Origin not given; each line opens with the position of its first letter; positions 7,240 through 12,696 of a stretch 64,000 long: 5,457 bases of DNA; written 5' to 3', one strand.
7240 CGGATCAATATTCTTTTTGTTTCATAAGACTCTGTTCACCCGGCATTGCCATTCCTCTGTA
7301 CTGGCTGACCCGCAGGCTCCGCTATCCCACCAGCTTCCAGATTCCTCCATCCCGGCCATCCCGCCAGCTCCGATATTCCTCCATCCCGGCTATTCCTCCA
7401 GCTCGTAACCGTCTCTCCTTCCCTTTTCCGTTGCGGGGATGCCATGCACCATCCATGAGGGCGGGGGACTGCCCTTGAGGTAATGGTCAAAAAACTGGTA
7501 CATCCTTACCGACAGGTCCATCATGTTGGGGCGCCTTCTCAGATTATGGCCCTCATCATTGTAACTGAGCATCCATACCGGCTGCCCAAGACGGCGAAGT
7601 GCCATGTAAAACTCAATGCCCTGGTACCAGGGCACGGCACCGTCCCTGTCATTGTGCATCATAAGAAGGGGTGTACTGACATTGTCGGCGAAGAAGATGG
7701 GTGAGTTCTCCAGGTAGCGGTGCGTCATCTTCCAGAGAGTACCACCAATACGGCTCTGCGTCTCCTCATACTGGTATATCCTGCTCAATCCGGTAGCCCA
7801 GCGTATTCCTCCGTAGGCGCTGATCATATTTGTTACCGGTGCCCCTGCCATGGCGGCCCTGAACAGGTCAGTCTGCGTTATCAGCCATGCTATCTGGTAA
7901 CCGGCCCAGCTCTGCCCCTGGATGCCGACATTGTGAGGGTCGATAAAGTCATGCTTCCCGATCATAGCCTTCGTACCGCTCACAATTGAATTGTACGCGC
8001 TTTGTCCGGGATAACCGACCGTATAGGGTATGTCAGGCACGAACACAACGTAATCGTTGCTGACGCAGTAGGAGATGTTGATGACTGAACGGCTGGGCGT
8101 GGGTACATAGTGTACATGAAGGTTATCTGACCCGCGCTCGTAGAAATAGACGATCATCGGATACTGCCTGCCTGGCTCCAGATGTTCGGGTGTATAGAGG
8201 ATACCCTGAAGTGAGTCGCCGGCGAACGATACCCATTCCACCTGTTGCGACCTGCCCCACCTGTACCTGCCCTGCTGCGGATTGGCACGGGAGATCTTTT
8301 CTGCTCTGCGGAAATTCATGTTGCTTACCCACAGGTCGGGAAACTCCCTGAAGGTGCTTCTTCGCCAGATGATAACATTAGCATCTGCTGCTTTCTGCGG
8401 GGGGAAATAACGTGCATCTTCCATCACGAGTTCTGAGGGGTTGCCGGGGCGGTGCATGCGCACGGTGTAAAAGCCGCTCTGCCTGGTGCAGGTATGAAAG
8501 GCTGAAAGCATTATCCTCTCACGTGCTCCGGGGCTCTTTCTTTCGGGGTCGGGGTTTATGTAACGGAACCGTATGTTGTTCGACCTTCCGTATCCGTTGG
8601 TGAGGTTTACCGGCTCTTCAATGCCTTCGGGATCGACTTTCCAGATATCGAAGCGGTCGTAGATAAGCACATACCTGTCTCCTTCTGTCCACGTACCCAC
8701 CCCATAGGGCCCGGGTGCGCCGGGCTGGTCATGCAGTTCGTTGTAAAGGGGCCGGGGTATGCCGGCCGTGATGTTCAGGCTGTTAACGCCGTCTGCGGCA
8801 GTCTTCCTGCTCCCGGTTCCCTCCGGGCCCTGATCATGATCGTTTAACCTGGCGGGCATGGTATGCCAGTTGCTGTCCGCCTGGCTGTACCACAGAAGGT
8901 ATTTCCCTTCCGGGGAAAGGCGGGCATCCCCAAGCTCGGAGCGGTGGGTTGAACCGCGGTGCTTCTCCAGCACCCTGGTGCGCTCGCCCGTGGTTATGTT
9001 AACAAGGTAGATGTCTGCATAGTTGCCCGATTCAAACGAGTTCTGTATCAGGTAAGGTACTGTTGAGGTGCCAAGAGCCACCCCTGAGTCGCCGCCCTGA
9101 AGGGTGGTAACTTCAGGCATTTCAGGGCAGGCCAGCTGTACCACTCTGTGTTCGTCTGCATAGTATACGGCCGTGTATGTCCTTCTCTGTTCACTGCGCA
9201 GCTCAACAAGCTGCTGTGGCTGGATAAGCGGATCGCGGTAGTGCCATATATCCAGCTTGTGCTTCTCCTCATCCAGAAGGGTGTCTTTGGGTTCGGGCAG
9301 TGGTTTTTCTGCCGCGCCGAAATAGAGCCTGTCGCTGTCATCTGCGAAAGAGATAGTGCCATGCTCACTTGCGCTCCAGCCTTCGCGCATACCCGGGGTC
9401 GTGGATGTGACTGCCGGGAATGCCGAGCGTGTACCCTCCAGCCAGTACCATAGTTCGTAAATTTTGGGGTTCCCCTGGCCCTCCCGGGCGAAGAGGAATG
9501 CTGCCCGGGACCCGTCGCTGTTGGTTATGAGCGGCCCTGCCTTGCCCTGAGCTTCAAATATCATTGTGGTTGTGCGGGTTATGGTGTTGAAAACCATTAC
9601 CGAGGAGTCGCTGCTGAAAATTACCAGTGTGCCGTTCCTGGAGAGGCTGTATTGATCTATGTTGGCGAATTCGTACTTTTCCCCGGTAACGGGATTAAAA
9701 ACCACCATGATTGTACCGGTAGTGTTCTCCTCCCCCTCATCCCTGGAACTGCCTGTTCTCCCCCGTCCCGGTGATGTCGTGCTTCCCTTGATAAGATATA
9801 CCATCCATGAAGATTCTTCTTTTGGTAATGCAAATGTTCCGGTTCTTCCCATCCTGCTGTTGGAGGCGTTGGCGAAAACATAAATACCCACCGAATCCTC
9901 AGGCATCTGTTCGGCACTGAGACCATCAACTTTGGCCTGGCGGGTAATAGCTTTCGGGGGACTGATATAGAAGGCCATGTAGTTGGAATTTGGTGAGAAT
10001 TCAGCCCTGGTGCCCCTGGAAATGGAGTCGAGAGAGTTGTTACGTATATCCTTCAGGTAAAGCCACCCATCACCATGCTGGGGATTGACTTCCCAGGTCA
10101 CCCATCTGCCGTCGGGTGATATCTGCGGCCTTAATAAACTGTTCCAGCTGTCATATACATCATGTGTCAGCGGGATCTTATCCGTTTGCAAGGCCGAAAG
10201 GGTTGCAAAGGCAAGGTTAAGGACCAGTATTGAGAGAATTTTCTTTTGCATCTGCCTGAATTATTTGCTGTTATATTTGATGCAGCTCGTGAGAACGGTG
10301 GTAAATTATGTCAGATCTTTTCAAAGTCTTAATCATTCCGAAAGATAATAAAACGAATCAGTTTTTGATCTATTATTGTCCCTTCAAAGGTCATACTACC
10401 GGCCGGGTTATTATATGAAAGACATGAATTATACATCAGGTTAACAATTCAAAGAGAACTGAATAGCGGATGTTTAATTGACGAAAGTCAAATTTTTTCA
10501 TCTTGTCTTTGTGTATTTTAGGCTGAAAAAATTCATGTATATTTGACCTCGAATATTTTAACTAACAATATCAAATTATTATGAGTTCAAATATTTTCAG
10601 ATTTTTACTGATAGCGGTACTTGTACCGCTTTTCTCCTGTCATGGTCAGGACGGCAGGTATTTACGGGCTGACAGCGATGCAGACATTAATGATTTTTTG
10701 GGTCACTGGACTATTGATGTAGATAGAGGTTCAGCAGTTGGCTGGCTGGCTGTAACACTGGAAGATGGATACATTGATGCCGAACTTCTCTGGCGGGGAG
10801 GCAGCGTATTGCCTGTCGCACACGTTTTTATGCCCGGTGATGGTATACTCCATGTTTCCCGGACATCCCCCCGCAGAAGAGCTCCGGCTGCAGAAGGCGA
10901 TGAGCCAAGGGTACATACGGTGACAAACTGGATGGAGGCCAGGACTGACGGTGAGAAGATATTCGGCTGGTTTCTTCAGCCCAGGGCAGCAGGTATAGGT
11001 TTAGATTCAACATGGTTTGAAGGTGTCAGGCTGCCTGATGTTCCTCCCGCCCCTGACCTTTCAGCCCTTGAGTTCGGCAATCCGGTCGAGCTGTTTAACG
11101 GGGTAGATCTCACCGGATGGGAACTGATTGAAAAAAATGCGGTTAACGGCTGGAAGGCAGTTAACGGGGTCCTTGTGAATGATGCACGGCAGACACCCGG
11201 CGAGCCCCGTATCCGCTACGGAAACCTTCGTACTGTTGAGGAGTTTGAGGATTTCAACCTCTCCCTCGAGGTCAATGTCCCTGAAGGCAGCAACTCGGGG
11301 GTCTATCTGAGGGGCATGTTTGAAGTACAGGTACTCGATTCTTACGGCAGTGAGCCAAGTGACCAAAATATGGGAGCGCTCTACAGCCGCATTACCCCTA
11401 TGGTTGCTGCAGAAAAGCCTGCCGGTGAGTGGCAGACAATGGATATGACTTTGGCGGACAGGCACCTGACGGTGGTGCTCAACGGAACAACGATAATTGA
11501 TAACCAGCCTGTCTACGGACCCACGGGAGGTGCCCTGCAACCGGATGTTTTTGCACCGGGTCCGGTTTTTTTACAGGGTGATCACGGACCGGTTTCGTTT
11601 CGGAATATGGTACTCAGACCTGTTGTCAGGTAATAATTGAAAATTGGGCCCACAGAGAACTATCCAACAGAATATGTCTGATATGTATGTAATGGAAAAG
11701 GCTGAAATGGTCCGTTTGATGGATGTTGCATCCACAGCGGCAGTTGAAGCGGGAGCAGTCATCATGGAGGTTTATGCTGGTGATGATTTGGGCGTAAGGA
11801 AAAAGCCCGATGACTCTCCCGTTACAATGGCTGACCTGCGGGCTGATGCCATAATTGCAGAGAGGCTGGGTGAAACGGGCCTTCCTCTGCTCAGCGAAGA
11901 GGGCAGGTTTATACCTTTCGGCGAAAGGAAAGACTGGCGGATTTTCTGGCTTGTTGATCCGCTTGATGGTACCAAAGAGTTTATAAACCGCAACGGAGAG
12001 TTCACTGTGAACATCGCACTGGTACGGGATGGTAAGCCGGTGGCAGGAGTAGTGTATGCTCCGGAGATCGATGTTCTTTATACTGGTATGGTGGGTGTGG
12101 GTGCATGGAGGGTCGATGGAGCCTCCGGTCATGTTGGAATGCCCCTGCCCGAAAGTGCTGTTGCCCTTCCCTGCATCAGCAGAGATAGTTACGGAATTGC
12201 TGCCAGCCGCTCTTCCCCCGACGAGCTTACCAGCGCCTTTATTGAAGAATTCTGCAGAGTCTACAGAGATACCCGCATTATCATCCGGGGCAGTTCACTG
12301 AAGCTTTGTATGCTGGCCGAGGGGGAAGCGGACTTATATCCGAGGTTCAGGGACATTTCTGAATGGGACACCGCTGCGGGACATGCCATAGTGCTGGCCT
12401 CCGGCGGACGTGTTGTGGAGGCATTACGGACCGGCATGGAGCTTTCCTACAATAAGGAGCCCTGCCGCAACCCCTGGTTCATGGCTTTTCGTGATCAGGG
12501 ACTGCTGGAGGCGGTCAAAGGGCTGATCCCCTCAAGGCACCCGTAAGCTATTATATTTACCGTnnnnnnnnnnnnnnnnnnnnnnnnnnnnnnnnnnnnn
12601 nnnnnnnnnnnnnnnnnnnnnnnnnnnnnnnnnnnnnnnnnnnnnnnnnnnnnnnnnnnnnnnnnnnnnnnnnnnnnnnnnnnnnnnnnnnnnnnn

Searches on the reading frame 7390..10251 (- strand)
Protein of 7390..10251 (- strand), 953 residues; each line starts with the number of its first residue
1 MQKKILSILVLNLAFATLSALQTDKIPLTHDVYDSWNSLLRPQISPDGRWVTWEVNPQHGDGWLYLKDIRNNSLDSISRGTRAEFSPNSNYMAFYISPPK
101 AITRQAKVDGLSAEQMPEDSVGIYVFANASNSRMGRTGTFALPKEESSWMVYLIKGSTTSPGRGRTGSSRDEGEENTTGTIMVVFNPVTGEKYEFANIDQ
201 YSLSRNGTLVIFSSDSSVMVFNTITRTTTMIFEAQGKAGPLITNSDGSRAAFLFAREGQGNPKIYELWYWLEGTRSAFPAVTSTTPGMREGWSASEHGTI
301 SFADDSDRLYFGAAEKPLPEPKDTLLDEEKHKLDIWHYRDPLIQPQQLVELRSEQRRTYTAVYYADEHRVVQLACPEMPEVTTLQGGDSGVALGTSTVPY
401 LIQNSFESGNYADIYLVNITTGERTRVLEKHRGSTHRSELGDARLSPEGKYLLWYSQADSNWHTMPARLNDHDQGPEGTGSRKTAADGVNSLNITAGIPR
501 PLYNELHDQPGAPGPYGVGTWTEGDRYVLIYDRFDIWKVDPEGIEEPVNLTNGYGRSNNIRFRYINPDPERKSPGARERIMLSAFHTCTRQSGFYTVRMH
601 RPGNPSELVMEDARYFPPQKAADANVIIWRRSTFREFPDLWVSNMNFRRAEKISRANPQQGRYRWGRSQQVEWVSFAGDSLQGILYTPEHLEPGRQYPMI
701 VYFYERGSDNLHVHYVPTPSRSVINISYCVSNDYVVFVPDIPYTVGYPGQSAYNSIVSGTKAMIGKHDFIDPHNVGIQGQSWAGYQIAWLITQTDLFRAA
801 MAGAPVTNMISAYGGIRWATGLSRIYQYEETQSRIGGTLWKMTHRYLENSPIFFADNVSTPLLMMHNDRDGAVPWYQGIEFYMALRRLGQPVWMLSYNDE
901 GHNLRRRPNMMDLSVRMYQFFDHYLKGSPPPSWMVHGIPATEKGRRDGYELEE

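Call 6: search_protein_families(library=pfam, proteins=[window:7390-10251:-], max_evalue=0.001)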
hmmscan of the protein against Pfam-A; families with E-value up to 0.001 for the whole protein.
window:7390-10251:- (953 aa): 1 family
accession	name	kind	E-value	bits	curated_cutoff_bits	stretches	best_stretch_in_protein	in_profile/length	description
PF00326.27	Peptidase_S9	-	1.3e-26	93.9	22.6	1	749-927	41-212/213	Prolyl oligopeptidase family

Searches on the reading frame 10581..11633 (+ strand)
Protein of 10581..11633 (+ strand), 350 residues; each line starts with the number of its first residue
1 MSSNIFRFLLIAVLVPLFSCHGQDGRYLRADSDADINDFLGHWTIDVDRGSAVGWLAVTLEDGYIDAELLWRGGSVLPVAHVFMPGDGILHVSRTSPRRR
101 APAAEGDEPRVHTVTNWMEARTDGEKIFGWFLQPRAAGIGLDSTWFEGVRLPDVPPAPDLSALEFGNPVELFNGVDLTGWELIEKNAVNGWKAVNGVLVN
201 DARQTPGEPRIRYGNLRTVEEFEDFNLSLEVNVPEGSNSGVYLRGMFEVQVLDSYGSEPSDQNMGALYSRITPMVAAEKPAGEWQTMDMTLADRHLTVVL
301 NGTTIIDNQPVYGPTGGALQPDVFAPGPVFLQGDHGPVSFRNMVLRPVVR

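Call 3: search_protein_families(library=pfam, proteins=[window:10581-11633:+], max_evalue=1)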
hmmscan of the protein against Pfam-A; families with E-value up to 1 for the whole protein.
window:10581-11633:+ (350 aa): 1 family
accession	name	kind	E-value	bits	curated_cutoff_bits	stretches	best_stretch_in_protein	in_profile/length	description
PF06439.18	3keto-disac_hyd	-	9.7e-39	133.8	26.8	1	169-345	3-186/187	3-keto-disaccharide hydrolase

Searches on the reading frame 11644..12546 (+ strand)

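Call 3: search_protein_families(library=pfam, proteins=[window:11644-12546:+], max_evalue=1)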
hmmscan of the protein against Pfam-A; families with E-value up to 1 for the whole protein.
window:11644-12546:+ (300 aa): 1 family
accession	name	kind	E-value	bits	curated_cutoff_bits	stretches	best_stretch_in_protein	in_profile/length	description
PF00459.30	Inositol_P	-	6.4e-45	154.2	27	1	25-262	5-240/271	Inositol monophosphatase family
